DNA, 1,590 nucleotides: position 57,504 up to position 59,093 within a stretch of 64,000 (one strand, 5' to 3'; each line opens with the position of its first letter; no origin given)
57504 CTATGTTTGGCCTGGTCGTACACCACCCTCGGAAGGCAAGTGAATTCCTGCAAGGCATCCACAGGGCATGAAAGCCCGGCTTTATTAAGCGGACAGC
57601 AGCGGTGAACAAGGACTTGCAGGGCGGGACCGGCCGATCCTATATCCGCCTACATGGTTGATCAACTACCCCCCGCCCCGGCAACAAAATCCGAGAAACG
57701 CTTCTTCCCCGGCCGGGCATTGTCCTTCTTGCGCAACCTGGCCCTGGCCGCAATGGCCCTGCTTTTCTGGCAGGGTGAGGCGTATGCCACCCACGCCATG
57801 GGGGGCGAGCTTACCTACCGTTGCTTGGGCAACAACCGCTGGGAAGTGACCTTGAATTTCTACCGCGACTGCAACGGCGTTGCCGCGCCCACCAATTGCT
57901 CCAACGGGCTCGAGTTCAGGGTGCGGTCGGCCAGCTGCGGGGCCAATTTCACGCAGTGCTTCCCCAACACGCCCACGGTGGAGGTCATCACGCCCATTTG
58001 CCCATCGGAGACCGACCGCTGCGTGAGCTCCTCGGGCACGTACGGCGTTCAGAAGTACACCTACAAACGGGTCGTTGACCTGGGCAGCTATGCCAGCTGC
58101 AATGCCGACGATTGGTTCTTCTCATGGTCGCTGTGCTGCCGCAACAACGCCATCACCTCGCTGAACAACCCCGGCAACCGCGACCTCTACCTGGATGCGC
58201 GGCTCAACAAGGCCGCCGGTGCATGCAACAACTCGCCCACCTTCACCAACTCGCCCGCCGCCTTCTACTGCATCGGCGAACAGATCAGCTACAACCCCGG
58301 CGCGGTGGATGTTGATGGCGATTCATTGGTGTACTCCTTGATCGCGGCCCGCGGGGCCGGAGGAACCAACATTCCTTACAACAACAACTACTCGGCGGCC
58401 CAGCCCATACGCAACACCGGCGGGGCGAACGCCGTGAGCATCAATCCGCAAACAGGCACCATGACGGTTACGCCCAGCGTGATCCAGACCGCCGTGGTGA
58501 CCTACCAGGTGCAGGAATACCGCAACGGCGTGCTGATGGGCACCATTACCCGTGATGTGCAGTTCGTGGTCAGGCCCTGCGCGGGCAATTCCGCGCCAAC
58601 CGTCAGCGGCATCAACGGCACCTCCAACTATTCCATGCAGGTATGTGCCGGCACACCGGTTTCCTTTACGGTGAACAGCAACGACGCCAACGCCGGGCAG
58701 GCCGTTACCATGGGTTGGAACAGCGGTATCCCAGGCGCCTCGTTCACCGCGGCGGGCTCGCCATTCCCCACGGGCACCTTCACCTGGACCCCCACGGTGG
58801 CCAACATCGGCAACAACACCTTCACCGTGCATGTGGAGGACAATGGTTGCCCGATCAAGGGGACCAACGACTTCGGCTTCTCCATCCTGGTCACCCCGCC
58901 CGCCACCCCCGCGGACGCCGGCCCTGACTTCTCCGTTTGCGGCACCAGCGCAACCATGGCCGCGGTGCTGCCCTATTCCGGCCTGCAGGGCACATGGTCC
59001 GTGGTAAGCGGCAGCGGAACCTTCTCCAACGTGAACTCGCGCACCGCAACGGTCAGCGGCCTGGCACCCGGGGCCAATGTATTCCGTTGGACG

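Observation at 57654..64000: Open-ended giant ORF that the supplied ORF track does not show: a surface repeat protein of more than 2,115 aa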

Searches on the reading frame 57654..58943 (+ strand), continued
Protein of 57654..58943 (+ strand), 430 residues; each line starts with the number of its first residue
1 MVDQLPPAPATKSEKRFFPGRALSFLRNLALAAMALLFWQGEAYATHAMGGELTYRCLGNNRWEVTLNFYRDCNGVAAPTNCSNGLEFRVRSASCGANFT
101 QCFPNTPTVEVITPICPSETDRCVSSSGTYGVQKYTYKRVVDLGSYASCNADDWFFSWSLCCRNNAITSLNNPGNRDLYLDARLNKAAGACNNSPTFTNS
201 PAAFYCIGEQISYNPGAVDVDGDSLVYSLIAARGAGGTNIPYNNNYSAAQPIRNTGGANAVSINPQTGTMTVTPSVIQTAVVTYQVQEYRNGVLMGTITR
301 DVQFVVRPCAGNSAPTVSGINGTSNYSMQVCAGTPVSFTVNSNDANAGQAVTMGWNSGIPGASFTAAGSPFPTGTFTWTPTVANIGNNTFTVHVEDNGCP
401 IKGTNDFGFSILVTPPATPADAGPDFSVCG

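Call 75: search_protein_families(library=pfam, proteins=[L018:4193-7720:+, L005:19735-20715:+], max_evalue=0.001)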
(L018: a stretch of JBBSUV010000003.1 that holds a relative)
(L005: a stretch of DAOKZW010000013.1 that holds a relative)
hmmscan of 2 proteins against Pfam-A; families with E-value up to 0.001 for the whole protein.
L018:4193-7720:+ (1176 aa): 4 families
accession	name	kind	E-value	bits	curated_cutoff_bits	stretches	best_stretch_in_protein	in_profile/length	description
PF11617.13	Cu-binding_MopE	-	2.1e-09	37.9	27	1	527-556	1-30/30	Putative metal-binding motif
PF18962.6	Por_Secre_tail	-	4.8e-07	30.4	27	1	1094-1174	1-75/75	Secretion system C-terminal sorting domain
PF00526.23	Dicty_CTDC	-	1.7e-06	28.2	27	1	683-703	1-21/24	Dictyostelium (slime mold) repeat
PF05345.18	He_PIG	-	0.00018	22.3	24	1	318-398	8-89/96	Putative Ig domain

L005:19735-20715:+ (327 aa): 1 family
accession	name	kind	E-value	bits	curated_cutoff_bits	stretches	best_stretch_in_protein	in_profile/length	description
PF11751.14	PorP_SprF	-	3.3e-85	286.4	22.3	1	37-312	1-273/273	Type IX secretion system membrane protein PorP/SprF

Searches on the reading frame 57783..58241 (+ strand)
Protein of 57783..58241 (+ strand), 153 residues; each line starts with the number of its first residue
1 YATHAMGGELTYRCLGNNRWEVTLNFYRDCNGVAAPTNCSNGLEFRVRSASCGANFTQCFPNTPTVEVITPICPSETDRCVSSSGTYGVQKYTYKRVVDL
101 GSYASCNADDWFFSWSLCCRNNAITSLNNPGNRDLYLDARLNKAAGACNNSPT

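Call 46: predict_structure(alignment_id=A3)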
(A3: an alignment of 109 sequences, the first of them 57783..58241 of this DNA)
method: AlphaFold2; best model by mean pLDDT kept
length: 153 residues; sequences in the alignment: 109
mean_pLDDT: 92.2   pTM: 0.87
mean pLDDT of the five models: 92.2, 91.4, 91.3, 91.1, 91.1
residues with pLDDT >= 90: 115; 70-90: 33; 50-70: 4; < 50: 1
segments of 3 or more residues with pLDDT < 50: none
pLDDT, mean of each block of 10 residues (from residue 1): 81 95 96 94 96 97 97 96 96 98 88 93 87 93 79 84
secondary structure, 60 per line:
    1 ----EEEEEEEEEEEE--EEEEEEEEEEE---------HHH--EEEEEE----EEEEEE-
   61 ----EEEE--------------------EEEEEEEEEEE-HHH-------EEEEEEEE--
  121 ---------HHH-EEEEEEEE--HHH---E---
elements in order: E5-16 E19-29 E44-49 E54-59 E65-68 E89-99 E111-118 E134-141

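Call 49: fold_search(model_id=the predicted structure, library=pdb)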
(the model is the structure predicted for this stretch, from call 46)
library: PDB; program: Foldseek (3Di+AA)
matches with E <= 10: 943; with E <= 0.001: 0
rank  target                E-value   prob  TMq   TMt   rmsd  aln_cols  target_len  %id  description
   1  3qjh_D                5.8e-03  0.99  0.43  0.30   8.1       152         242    6  The crystal structure of the 5c.c7 TCR (released 2011-04-27)
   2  7ndt_JJJ              9.4e-03  1.00  0.45  0.31   6.2       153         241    6  UL40:01 TCR in complex with HLA-E with a non-natural amino acid (released 2022-01-26)
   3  3tyf_D                1.1e-02  0.99  0.42  0.30   5.8       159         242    6  Crystal structure of a CD1d-lysophosphatidylcholine reactive iNKT TCR (released 2012-04-25)
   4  4x6c_H                1.2e-02  0.99  0.44  0.30   5.8       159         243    6  CD1a ternary complex with lysophosphatidylcholine and BK6 TCR (released 2015-01-28)
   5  6eh5_B                1.3e-02  0.98  0.40  0.28   6.0       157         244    6  003 Human T-Cell Receptor specific for HIV GAG epitope SLYNTVATL carried by Human Leukocyte Antigen HLA-A*0201 (released 2018-04-18)
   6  3qh3_D                1.5e-02  0.99  0.42  0.29   7.8       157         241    4  The crystal structure of TCR A6 (released 2012-01-04)
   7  3huj_H                1.6e-02  0.99  0.43  0.30   5.6       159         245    6  Crystal structure of human CD1d-alpha-Galactosylceramide in complex with semi-invariant NKT cell receptor (released 2009-07-28)
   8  4udt_B                1.7e-02  0.99  0.46  0.32   5.7       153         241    7  T cell receptor (TRAV22,TRBV7-9) structure (released 2015-06-24)
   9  7n2p_F                1.9e-02  0.99  0.46  0.32   6.0       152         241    7  AS4.3-RNASEH2b-HLA*B27 (released 2022-12-07)
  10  8yiv_E                2.1e-02  0.99  0.48  0.33   5.1       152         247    7  N17.1.2 recognition of NRAS neoantigens (released 2024-12-04)
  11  4pjh_F                2.3e-02  0.98  0.42  0.29   7.6       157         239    5  Structure of human MR1-Ac-6-FP in complex with human MAIT B-G8 TCR (released 2014-07-02)
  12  4x6c_F                2.3e-02  0.96  0.41  0.29   5.9       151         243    9  CD1a ternary complex with lysophosphatidylcholine and BK6 TCR (released 2015-01-28)
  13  7sg1_E                2.3e-02  0.91  0.39  0.27   6.8       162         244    7  XPA5 TCR in complex with HLA-DQ2-alpha1 (released 2022-02-23)
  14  4pje_F                2.4e-02  0.97  0.41  0.28   7.7       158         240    6  Structure of human MR1-Ac-6-FP in complex with human MAIT B-B10 TCR (released 2014-07-02)
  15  4g9f_E                2.7e-02  0.98  0.46  0.32   6.1       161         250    9  Crystal Structure of C12C TCR-HLAB2705-KK10-L6M (released 2013-03-20)
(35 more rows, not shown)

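Call 64: search_protein_representatives(protein=window:57783-58241:+)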
Query: 153 residues. Proteins with E-value up to 0.001 (for the whole library): 3807; up to 1e-10: 1266; up to 1e-30: 19. The best 150 are listed.
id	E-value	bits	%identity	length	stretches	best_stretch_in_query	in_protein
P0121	2.7e-74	264.6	55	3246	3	1-153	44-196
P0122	3.8e-64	231.6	71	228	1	2-142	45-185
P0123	3.1e-62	225.4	66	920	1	2-153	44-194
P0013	4.0e-61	221.8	66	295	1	2-152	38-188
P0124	1.1e-59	217.1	65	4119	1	2-152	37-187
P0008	2.7e-57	209.3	62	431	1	2-152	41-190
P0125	7.0e-54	198.2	61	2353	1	1-152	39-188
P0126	1.1e-43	165.1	54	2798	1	1-153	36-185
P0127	6.7e-38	146.3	49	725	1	6-153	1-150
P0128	7.3e-35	136.4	48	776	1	2-152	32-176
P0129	1.9e-33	131.8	47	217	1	2-153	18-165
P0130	5.6e-32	127.1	50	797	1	2-152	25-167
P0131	9.4e-32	126.3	47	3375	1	2-153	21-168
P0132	2.0e-31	125.2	53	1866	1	2-153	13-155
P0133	2.9e-31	124.7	50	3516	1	2-152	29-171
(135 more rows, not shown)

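Call 66: search_protein_families(library=pfam, alignment_id=A5, max_evalue=0.0001)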
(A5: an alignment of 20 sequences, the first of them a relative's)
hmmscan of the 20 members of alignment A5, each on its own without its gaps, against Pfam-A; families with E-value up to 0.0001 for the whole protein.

A. member 1, P0121 (3246 aa): 2 families
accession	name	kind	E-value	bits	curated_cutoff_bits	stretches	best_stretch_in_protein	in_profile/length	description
PF22352.2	K319L-like_PKD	-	5.9e-132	430.4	27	6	595-674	1-84/84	K319L-like, PKD domain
PF13585.12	CHU_C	-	2.7e-26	92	27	1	3158-3244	3-86/86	CHU_C Type IX secretion signal domain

B. families by the number of members that match (of 20 scanned): 17 families
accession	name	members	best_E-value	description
PF13585.12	CHU_C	17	1.9e-26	CHU_C Type IX secretion signal domain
PF13573.12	SprB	14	3e-270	SprB repeat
PF22352.2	K319L-like_PKD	7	5.9e-132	K319L-like, PKD domain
PF00801.26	PKD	7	3.3e-74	PKD domain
PF18911.6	PKD_4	6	1.1e-129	PKD domain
PF19081.6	Ig_7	6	1.4e-89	Ig-like domain CHU_C associated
PF06832.18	BiPBP_C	4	1.5e-16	Penicillin-Binding Protein C-terminus Family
PF23585.1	DUF7137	2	7.7e-17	Domain of unknown function (DUF7137)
PF18962.6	Por_Secre_tail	2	1.2e-09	Secretion system C-terminal sorting domain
PF08329.16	ChitinaseA_N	2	1.3e-08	Chitinase A, N-terminal domain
PF07495.19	Y_Y_Y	2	1.5e-07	Y_Y_Y domain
PF09940.16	DUF2172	1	1.1e-10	Domain of unknown function (DUF2172)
PF14870.12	PSII_BNR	1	3.2e-06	Photosynthesis system II assembly factor YCF48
PF13895.12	Ig_2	1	4.3e-06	Immunoglobulin domain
PF07555.19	NAGidase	1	1.3e-05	beta-N-acetylglucosaminidase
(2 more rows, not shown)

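Call 67: list_cluster_members(proteins=[P0121, P0124])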
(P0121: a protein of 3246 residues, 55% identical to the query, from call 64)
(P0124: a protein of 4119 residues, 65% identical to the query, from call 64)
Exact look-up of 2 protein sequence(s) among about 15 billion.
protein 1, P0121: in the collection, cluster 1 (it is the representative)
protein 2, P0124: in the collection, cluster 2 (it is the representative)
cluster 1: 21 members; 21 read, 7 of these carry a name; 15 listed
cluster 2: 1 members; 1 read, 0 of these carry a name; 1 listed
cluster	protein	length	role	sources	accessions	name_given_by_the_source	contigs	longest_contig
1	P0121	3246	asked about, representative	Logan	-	-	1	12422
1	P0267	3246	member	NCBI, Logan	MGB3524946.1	MAG: gliding motility-associated C-terminal domain-containing protein [Flavobacteriales ...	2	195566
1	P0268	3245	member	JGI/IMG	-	gliding motility-associated-like protein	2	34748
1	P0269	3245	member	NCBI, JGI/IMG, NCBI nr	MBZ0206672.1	MAG: gliding motility-associated C-terminal domain-containing protein [Flavobacteriales ... | gliding motility-associated-like protein | gliding motility-associated C-terminal domain-containing protein [Flavobacteriales ...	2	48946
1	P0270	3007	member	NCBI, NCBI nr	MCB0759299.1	MAG: hypothetical protein KDC01_12630, partial [Flavobacteriales bacterium] | hypothetical protein [Flavobacteriales bacterium]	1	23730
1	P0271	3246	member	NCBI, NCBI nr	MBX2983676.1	MAG: gliding motility-associated C-terminal domain-containing protein [Flavobacteriales ... | gliding motility-associated C-terminal domain-containing protein [Flavobacteriales ...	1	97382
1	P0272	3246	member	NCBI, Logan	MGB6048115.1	MAG: gliding motility-associated C-terminal domain-containing protein [Flavobacteriales ...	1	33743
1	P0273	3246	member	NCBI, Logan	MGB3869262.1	MAG: gliding motility-associated C-terminal domain-containing protein [Flavobacteriales ...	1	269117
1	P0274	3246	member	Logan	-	-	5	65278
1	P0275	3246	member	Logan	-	-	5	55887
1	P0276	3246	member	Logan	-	-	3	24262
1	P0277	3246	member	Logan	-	-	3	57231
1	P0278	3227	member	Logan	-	-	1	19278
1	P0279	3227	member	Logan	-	-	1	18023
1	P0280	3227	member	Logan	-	-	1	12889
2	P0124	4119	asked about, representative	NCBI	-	-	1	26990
